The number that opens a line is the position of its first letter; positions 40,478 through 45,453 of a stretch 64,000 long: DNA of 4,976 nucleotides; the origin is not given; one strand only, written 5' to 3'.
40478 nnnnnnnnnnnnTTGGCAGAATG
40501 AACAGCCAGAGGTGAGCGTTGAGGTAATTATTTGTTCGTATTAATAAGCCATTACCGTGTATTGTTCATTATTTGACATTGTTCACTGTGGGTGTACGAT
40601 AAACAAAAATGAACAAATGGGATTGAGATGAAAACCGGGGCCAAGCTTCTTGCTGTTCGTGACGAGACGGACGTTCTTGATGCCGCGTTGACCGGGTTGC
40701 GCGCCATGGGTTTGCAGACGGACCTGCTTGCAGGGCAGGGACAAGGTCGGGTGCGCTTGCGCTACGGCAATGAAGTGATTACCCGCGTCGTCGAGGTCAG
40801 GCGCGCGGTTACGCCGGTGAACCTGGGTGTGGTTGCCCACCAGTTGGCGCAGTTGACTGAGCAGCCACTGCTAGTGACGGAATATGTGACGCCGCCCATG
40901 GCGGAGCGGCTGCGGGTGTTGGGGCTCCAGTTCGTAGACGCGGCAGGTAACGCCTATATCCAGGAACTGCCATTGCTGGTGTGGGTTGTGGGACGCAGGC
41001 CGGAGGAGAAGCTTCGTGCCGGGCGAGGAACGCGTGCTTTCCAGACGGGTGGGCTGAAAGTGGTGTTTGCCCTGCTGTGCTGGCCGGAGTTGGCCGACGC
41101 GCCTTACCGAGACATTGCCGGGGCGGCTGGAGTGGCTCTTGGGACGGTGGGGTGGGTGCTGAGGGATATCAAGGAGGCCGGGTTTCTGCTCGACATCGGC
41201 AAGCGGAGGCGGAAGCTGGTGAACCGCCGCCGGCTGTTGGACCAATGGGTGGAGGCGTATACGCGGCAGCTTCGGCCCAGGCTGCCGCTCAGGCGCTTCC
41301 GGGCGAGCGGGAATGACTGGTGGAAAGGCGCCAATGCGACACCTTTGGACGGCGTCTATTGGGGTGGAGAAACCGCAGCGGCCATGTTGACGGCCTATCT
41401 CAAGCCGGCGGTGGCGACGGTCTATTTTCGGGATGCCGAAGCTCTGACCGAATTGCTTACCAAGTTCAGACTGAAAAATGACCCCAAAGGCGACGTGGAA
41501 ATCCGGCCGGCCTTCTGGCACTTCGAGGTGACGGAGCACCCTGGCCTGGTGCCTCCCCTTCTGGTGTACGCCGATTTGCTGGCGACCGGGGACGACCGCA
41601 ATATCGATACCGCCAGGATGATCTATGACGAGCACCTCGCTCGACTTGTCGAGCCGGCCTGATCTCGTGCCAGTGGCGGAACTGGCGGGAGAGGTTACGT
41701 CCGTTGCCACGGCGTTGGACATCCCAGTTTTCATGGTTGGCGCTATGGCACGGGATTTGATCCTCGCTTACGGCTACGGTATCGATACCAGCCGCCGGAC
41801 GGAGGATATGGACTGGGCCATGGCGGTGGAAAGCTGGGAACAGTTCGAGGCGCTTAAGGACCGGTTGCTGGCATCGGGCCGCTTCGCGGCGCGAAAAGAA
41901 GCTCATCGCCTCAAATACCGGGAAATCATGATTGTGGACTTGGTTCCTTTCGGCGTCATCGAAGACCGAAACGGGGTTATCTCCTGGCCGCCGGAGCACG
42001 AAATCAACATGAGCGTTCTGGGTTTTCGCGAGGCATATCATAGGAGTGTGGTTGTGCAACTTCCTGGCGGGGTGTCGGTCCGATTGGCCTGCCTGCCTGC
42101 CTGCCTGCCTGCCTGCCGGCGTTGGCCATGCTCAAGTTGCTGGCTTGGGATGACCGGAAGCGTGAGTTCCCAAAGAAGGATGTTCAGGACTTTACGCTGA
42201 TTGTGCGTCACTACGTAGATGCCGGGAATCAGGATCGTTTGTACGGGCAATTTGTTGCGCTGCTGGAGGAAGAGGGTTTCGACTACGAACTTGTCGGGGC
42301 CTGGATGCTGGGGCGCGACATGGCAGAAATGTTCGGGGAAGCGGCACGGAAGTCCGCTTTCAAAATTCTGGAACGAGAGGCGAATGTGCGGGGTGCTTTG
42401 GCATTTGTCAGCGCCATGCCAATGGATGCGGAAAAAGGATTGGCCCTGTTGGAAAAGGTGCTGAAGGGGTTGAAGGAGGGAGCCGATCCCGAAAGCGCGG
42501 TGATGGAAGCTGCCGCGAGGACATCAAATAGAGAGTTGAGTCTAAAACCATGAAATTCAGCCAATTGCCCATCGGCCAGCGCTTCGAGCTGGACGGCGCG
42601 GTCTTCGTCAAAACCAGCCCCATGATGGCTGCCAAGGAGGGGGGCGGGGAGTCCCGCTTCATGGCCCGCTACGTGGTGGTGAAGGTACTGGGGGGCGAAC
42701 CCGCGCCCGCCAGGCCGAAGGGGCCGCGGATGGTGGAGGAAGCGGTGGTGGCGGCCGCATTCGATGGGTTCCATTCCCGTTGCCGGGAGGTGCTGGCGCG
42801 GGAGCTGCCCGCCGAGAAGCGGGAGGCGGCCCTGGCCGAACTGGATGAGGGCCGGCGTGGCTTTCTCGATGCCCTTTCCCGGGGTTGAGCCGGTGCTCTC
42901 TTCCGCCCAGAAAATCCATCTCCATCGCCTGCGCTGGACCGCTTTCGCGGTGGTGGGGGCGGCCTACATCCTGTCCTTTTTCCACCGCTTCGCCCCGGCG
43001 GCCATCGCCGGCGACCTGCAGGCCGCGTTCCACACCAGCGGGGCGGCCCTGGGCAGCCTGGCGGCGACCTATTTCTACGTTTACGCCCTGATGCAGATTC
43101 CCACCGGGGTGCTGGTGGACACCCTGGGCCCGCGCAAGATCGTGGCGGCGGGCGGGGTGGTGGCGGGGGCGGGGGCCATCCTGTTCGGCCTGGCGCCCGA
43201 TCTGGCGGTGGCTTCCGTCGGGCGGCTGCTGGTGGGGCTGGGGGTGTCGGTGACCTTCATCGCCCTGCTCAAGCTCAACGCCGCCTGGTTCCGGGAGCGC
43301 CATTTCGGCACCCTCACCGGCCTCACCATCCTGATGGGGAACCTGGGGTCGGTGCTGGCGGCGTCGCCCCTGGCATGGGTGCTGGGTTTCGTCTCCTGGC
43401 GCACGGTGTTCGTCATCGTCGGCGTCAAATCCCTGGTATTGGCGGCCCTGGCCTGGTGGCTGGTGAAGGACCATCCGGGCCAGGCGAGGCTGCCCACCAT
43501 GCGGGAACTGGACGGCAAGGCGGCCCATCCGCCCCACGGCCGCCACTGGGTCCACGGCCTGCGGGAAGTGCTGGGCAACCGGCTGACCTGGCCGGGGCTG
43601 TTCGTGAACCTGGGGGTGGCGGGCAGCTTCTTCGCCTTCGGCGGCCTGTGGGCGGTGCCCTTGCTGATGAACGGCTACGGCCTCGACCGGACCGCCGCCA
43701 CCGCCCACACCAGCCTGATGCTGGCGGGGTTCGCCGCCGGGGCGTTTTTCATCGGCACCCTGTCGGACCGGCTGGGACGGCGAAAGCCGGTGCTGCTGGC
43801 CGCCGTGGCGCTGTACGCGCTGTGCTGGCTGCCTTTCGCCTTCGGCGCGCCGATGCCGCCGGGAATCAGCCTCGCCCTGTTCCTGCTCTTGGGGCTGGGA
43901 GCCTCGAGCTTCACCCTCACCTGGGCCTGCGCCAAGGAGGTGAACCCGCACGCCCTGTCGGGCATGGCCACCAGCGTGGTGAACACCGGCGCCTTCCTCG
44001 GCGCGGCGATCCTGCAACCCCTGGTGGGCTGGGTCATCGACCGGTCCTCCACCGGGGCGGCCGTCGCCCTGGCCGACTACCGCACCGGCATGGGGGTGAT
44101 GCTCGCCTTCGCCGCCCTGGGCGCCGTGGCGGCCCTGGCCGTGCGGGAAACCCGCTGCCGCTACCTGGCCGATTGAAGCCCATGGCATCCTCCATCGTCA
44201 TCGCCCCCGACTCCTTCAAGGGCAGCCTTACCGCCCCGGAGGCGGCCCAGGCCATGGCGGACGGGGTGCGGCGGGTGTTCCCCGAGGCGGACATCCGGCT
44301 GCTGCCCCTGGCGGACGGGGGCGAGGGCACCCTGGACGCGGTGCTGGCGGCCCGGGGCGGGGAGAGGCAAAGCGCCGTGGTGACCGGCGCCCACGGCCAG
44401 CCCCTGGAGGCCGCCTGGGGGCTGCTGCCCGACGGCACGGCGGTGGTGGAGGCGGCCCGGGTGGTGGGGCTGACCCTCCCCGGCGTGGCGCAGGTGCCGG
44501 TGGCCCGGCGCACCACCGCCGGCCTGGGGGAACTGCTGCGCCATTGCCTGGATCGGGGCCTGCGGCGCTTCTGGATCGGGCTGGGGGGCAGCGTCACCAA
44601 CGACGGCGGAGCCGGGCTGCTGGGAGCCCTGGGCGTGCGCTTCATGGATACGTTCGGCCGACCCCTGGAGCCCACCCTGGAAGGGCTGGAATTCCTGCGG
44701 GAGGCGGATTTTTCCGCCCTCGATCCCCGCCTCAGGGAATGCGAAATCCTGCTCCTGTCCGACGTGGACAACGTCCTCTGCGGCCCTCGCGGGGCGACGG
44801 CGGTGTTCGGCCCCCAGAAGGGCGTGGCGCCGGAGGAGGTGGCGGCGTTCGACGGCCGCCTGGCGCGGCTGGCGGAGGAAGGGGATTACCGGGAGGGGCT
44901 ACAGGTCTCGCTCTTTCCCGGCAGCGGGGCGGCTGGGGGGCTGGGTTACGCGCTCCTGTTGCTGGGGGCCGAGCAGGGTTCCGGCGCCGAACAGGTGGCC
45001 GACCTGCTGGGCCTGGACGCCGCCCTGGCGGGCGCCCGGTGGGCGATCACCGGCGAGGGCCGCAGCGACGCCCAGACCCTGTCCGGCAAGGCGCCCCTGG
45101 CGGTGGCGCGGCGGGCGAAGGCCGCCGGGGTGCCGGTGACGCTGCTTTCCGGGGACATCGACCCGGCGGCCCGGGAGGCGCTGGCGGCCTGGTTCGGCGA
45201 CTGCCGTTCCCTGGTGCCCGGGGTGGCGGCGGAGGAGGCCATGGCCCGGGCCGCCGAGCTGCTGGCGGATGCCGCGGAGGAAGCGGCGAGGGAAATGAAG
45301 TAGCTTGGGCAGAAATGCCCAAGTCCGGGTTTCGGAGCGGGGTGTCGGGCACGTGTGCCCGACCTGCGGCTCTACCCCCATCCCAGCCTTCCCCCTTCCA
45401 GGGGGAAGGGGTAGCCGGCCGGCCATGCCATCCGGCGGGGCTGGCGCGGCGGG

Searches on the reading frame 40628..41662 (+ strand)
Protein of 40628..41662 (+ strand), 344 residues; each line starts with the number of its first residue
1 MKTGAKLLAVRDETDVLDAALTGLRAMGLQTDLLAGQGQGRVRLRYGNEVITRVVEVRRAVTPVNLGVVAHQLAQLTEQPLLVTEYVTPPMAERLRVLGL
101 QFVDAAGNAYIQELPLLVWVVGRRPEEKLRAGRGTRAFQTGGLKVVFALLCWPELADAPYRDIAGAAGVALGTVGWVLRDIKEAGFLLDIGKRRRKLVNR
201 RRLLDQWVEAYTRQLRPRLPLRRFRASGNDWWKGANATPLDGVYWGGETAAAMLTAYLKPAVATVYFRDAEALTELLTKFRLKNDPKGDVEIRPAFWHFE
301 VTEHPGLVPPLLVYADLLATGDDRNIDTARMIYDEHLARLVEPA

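Call 6: search_protein_families(library=pfam, proteins=[window:40628-41662:+], max_evalue=0.1)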
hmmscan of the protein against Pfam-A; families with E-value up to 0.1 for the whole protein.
window:40628-41662:+ (344 aa): 1 family
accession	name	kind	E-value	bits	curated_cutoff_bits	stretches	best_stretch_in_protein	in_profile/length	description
PF09952.14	AbiEi_2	-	1.6e-39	135.9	21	1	196-337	1-142/143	Transcriptional regulator, AbiEi antitoxin, Type IV TA system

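Call 7: search_protein_families(library=ncbifam, proteins=[window:40628-41662:+], max_evalue=0.1)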
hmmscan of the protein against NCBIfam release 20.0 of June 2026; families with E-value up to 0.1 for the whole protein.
window:40628-41662:+ (344 aa): 0 families

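Call 8: search_protein_families(library=padloc, proteins=[window:40628-41662:+], max_evalue=0.1)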
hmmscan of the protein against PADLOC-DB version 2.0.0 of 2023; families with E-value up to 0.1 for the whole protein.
window:40628-41662:+ (344 aa): 0 families

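Call 47: find_encoding_contigs(protein=window:40628-41662:+, flank=3000, max_places=10)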
Protein window:40628-41662:+ (344 aa): 18 contigs read that carry it; 10 places shown.
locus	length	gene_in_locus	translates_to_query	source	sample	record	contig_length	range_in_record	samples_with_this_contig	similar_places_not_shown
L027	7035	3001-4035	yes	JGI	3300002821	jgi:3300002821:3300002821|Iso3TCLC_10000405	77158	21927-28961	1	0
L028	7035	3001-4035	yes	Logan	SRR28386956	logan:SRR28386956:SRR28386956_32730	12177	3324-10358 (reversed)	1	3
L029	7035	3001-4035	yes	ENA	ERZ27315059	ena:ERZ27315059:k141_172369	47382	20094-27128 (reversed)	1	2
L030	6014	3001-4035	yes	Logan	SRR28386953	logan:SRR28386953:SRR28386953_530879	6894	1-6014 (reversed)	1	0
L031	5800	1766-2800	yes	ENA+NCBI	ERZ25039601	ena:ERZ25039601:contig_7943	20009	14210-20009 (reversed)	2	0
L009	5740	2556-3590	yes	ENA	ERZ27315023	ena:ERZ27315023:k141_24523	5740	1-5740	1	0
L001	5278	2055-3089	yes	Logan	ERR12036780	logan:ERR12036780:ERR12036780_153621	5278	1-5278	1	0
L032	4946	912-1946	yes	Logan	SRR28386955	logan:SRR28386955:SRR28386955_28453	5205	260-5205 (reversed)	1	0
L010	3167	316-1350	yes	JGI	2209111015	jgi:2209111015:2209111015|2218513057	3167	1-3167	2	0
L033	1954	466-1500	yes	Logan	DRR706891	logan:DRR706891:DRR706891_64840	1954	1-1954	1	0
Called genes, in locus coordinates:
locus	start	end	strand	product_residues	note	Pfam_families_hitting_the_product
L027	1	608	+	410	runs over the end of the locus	PF02463:SMC_N (weak), PF13175:AAA_15, PF13476:AAA_23 (weak), PF13304:AAA_21, PF13175:AAA_15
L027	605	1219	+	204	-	PF14103:DUF4276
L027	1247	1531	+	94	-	-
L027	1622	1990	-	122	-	PF01850:PIN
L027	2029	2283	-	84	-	PF07704:PSK_trans_fac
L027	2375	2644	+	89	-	-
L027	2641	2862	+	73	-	PF04102:SlyX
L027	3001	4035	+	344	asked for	PF09952:AbiEi_2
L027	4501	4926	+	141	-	-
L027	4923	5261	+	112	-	-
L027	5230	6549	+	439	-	PF00083:Sugar_tr (faint), PF07690:MFS_1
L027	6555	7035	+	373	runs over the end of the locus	PF02595:Gly_kinase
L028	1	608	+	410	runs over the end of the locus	PF02463:SMC_N (weak), PF13175:AAA_15, PF13476:AAA_23 (weak), PF13304:AAA_21, PF13175:AAA_15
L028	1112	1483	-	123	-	-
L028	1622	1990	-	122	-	PF01850:PIN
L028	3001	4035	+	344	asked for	PF09952:AbiEi_2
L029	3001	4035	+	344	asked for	PF09952:AbiEi_2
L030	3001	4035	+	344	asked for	PF09952:AbiEi_2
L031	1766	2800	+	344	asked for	PF09952:AbiEi_2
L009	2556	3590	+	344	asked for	PF09952:AbiEi_2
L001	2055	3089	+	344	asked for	PF09952:AbiEi_2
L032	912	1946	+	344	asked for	PF09952:AbiEi_2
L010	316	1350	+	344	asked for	PF09952:AbiEi_2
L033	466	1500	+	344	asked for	PF09952:AbiEi_2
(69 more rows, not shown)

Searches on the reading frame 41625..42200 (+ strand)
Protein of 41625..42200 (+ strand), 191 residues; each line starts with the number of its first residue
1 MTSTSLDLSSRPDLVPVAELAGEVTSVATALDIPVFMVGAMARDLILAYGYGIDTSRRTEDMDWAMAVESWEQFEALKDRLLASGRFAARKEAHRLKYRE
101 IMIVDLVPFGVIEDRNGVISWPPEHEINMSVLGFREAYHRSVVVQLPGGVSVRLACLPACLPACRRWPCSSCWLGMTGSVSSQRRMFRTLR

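Call 11: list_cluster_members(proteins=[P0001, window:41625-42200:+, window:42122-42553:+])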
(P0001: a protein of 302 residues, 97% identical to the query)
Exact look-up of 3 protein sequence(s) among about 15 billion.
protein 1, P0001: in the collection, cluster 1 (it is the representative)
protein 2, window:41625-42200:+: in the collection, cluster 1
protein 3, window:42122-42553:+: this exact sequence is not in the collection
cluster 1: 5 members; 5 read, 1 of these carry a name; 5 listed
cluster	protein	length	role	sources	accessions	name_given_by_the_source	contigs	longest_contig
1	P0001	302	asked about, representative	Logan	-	-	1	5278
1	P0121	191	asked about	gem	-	-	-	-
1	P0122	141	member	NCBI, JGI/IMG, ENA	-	Uncharacterized protein conserved in bacteria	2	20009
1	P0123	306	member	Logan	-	-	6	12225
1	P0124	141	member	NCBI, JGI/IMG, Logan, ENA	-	-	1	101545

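Call 14: find_encoding_contigs(protein=P0123, flank=10000, max_places=10)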
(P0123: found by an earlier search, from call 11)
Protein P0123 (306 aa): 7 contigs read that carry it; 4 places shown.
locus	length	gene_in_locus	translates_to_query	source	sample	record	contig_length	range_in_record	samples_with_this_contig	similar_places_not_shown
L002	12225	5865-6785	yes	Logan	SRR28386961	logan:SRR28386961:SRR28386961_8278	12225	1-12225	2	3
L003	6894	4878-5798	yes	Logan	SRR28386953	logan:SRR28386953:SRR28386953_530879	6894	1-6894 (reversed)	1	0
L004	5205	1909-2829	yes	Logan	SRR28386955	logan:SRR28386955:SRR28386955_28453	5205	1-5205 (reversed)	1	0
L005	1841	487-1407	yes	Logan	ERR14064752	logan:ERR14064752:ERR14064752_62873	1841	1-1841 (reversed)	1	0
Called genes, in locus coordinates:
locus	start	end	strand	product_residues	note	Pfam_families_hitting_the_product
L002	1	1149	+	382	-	?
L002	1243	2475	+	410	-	PF02463:SMC_N (weak), PF13175:AAA_15, PF13476:AAA_23 (weak), PF13304:AAA_21, PF13175:AAA_15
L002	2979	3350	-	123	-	-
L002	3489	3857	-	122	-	PF01850:PIN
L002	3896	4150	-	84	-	PF07704:PSK_trans_fac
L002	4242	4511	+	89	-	-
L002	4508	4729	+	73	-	PF04102:SlyX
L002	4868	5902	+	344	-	PF09952:AbiEi_2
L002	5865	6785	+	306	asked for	-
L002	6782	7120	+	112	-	-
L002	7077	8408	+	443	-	PF00083:Sugar_tr (faint), PF07690:MFS_1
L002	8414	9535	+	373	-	PF02595:Gly_kinase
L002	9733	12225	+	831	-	?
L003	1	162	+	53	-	?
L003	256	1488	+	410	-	PF02463:SMC_N (weak), PF13175:AAA_15, PF13476:AAA_23 (weak), PF13304:AAA_21, PF13175:AAA_15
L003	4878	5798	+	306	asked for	-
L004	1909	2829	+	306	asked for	-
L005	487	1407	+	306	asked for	-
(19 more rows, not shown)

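Call 15: find_encoding_contigs(protein=P0124, flank=10000, max_places=10)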
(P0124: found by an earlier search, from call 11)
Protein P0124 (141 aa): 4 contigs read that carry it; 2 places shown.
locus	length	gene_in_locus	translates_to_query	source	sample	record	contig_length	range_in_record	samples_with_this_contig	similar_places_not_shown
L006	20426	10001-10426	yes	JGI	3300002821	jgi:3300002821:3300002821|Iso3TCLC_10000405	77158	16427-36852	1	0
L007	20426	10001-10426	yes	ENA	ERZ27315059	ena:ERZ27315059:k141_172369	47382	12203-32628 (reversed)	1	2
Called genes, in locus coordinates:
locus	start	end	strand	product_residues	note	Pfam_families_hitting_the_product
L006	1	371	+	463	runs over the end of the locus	-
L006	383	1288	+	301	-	PF01297:ZnuA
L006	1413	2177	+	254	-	PF00950:ABC-3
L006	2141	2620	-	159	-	PF06146:PsiE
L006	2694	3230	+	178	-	PF00227:Proteasome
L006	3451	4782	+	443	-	PF00493:MCM (faint), PF13191:AAA_16 (faint), PF00004:AAA (weak), PF07728:AAA_5 (faint), PF13401:AAA_22 (faint), PF07724:AAA_2, PF00004:AAA (weak)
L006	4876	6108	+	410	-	PF02463:SMC_N (weak), PF13175:AAA_15, PF13476:AAA_23 (weak), PF13304:AAA_21, PF13175:AAA_15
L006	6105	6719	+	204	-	PF14103:DUF4276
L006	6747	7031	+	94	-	-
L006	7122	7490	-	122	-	PF01850:PIN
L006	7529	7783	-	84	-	PF07704:PSK_trans_fac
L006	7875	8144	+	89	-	-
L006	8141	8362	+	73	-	PF04102:SlyX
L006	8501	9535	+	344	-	PF09952:AbiEi_2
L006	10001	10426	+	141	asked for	-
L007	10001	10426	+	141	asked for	-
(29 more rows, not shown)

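Call 16: find_encoding_contigs(protein=P0122, flank=10000, max_places=10)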
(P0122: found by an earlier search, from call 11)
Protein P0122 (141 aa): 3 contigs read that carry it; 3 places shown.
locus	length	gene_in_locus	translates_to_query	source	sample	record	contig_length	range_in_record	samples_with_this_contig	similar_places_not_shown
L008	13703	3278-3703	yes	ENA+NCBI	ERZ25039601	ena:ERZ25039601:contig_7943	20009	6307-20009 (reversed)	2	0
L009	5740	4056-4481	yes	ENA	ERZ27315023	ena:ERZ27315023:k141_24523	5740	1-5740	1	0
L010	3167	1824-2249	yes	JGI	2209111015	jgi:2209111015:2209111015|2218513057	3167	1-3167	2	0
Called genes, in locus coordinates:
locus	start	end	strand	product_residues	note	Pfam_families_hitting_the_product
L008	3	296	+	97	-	?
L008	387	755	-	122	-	PF01850:PIN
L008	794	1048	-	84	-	PF07704:PSK_trans_fac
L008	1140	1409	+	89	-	-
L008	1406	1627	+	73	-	PF04102:SlyX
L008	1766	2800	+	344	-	PF09952:AbiEi_2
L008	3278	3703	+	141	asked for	-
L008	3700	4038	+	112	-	-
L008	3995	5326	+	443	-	PF00083:Sugar_tr (faint), PF07690:MFS_1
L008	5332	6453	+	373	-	PF02595:Gly_kinase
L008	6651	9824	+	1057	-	PF00989:PAS, PF13426:PAS_9, PF08448:PAS_4, PF01590:GAF, PF13185:GAF_2, PF00989:PAS, PF00989:PAS, PF08448:PAS_4, +17 more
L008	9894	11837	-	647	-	PF00005:ABC_tran, PF01926:MMR_HSR1 (faint), PF02463:SMC_N (faint), PF03193:RsgA_GTPase (faint), PF13304:AAA_21 (faint), PF12848:ABC_tran_Xtn, PF00005:ABC_tran, PF16326:ABC_tran_CTD, +1 more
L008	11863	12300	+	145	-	PF27746:Small_heat_shock_put (weak), PF00011:HSP20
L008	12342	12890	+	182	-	PF02482:Ribosomal_S30AE, PF00313:CSD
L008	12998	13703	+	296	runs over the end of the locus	PF00696:AA_kinase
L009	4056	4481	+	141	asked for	-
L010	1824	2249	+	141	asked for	-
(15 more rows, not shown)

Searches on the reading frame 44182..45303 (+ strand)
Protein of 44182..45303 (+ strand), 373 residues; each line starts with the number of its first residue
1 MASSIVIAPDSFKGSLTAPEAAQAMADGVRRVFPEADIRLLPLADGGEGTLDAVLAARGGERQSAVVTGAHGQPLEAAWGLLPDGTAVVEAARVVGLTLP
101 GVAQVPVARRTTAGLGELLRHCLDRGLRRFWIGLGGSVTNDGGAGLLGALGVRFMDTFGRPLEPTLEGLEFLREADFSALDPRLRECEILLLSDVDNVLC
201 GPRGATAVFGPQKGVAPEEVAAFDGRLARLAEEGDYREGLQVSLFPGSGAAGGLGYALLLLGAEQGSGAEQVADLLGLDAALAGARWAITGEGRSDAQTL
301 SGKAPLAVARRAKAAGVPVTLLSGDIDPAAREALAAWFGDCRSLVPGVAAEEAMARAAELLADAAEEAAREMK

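Call 25: find_related_loci(query=window:44182-45303:+, collection=genome_contigs, flank=10000)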
Query window:44182-45303:+ (373 aa) in genome_contigs; peptide patterns used: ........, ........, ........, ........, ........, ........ (x = any residue, [..] = any of these).
582 stretches matched a pattern; 15 encode a relative of the query (tblastn E <= 1e-3); 15 distinct loci.
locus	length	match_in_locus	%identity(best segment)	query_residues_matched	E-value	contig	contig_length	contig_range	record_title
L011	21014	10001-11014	46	5-345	5e-66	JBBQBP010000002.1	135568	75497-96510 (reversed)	MAG: Propionibacteriales bacterium isolate Co_metawrap_1344 Cmw_1344_k141_17200913_length_135568_cov_16.9995, whole geno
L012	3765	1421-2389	47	5-326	1e-65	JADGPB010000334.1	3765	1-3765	MAG: Propionibacteriales bacterium isolate Chersky.17_13 contig-100_14722, whole genome shotgun sequence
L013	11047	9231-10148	47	5-309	1e-62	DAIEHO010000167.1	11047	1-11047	MAG TPA_asm: Propionibacteriaceae bacterium isolate clean1009 k141_3576215, whole genome shotgun sequence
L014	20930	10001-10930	48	1-303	5e-61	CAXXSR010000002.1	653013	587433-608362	MAG: Dehalococcoidia bacterium isolate e3f0780b-4b09-4c69-8f5a-dbfb53346339 genome assembly, contig: contig_2, whole gen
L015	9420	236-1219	46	5-331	3e-60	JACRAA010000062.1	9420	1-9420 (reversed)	MAG: Actinomycetota bacterium isolate NC_groundwater_1581_Pr3_B-0.1um_70_8 SR-2_scaffold_141_456530, whole genome shotgu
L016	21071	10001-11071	41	5-370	2e-51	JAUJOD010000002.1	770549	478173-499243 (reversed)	MAG: Nocardioidaceae bacterium isolate YX2bin9 opera_contig_13, whole genome shotgun sequence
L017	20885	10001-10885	41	1-332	6e-50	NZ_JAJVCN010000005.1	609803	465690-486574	Kibdelosporangium philippinense strain ATCC 49844 NODE_5_length_609803_cov_34.792713, whole genome shotgun sequence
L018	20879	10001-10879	43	5-332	3e-49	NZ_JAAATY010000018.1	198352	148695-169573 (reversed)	Kibdelosporangium persicum strain 4NS15 sequence_18, whole genome shotgun sequence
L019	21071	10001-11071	40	5-370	5e-49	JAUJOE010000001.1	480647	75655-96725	MAG: Nocardioidaceae bacterium isolate YX3bin1 opera_contig_60, whole genome shotgun sequence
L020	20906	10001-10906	42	5-332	1e-47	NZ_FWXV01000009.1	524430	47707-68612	Kibdelosporangium aridum strain DSM 43828, whole genome shotgun sequence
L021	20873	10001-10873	41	5-332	9e-47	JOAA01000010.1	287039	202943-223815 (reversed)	Rhodococcus rhodnii strain NRRL B-16535 contig10.1, whole genome shotgun sequence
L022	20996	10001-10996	40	5-371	9e-46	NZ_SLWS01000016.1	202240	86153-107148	Actinocrispum wychmicini strain DSM 45934 Ga0310477_116, whole genome shotgun sequence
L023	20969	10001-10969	36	6-354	2e-43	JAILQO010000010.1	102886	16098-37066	MAG: Bacteroidaceae bacterium isolate RUI360 k141_6658015_flag=0_multi=90.8769_len=102886, whole genome shotgun sequence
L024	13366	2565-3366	50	5-335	8e-32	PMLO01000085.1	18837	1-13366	MAG: Propionibacteriaceae bacterium isolate fen_668 73.20120600_E1D.105_contig_36338, whole genome shotgun sequence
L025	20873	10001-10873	42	5-332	5e-46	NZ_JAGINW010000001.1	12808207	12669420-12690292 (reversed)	Kibdelosporangium banguiense strain DSM 46670 Ga0451105_01, whole genome shotgun sequence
